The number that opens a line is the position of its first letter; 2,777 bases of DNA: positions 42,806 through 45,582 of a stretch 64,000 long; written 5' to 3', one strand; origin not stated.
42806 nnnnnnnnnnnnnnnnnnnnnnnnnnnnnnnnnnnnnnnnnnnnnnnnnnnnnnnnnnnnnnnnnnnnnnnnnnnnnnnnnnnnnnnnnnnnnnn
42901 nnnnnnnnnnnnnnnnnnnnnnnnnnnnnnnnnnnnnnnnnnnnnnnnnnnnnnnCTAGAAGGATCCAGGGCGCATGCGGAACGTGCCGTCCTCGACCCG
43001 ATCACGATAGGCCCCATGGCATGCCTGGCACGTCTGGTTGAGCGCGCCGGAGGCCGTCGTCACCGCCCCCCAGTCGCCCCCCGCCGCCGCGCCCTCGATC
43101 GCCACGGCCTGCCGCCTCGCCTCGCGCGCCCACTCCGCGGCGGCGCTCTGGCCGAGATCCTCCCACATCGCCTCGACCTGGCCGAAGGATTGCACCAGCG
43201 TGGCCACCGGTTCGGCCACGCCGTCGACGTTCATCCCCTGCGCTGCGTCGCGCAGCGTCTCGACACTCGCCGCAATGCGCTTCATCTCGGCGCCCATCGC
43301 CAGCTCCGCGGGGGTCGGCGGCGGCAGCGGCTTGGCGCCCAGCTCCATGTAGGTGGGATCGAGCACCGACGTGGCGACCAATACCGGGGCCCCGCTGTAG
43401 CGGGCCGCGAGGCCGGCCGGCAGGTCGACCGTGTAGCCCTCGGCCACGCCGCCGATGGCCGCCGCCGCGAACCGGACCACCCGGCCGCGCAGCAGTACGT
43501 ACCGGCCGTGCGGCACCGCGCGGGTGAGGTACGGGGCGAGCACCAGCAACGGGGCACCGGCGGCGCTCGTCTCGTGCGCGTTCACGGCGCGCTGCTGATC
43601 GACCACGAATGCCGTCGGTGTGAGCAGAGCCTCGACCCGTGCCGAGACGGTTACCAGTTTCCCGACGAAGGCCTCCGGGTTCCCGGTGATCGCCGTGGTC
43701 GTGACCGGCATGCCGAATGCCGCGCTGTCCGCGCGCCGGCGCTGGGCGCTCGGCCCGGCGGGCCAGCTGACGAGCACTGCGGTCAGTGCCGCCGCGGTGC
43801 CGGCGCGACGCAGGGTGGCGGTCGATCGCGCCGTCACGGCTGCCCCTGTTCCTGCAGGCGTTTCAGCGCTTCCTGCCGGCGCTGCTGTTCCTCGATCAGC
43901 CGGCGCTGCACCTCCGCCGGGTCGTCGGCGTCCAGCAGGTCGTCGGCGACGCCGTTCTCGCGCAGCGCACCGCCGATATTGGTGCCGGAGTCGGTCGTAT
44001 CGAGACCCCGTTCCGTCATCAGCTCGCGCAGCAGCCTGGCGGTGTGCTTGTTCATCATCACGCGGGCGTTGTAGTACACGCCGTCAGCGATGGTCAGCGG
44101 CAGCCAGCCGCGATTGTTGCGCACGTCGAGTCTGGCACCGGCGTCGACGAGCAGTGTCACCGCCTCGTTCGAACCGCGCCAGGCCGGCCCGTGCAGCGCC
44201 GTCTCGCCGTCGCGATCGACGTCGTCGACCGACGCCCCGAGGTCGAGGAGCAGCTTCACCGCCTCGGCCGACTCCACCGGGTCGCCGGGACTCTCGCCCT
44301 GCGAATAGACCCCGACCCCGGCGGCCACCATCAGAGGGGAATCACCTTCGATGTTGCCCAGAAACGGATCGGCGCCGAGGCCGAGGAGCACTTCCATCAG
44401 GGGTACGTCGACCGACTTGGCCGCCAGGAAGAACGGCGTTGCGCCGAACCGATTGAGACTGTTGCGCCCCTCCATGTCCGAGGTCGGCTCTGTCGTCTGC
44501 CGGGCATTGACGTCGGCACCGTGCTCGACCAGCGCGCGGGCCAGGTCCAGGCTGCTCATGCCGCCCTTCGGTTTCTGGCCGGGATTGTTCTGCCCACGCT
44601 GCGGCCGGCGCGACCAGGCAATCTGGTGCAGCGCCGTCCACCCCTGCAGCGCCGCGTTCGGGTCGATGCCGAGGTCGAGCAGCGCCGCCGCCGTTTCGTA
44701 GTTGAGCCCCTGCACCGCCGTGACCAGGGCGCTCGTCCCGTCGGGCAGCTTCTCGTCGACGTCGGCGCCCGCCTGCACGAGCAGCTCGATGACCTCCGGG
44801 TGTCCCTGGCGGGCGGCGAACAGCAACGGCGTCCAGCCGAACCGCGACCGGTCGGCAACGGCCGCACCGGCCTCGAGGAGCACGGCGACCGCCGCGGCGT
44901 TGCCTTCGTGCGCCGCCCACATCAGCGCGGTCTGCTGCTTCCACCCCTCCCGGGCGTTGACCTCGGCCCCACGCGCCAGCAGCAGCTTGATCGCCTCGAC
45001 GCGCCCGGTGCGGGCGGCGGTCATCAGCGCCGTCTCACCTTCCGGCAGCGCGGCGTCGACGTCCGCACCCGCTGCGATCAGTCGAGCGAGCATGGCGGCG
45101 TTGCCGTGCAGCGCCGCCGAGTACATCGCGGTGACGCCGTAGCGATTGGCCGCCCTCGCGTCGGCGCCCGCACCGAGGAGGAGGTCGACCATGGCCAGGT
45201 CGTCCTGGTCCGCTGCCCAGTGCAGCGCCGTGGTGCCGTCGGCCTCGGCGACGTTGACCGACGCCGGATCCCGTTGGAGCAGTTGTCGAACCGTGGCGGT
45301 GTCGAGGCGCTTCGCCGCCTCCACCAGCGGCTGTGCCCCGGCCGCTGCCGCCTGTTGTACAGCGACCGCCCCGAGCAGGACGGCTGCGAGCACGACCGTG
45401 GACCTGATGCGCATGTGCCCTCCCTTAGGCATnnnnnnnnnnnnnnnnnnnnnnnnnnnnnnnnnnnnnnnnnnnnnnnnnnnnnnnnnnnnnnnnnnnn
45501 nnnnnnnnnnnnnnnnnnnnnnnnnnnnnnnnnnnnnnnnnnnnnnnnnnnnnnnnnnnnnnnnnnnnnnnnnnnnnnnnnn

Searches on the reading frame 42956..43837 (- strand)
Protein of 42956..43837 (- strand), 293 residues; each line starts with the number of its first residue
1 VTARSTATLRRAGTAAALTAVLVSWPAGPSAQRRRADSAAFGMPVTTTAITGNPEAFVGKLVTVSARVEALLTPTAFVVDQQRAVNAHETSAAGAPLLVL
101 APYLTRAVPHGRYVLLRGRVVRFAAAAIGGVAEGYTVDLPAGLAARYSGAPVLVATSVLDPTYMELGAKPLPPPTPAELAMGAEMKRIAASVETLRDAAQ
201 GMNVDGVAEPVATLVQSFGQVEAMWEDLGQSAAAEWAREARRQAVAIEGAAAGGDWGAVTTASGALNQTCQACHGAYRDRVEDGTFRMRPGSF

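Call 38: search_protein_families(library=pfam, proteins=[window:42956-43837:-], max_evalue=0.00001)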
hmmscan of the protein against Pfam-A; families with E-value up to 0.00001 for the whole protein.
window:42956-43837:- (293 aa): 1 family
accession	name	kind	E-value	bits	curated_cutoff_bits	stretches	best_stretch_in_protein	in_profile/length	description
PF01322.25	Cytochrom_C_2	-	9.4e-06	27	26.5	0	222-278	67-121/121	Cytochrome C'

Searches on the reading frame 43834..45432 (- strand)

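Call 11: search_protein_families(library=pfam, proteins=[window:43834-45432:-], max_evalue=0.001)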
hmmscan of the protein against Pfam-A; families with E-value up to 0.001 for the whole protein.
window:43834-45432:- (532 aa): 7 families
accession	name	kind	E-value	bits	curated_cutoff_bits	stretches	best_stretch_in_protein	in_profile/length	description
PF12796.13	Ank_2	-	2.2e-57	192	27.3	5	76-161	7-89/90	Ankyrin repeats (3 copies)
PF00023.36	Ank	-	1.1e-52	173.4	21.1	3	199-227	2-30/33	Ankyrin repeat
PF13637.12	Ank_4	-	2.9e-47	158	22.7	5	170-219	1-50/50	Ankyrin repeats (many copies)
PF13606.12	Ank_3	-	1.7e-40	132.2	22.3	2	198-226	1-29/30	Ankyrin repeat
PF13857.12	Ank_5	-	1.3e-37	127.8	27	4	118-170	1-53/56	Ankyrin repeats (many copies)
PF24521.3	Ank_KRIT1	-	4.4e-10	39.9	80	1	166-252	18-105/149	KRIT1 ankyrin-repeats domain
PF23745.1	ANK_LRRK2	-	5.1e-07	30.1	27.5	0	106-187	38-114/130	LRRK2 ANK repeat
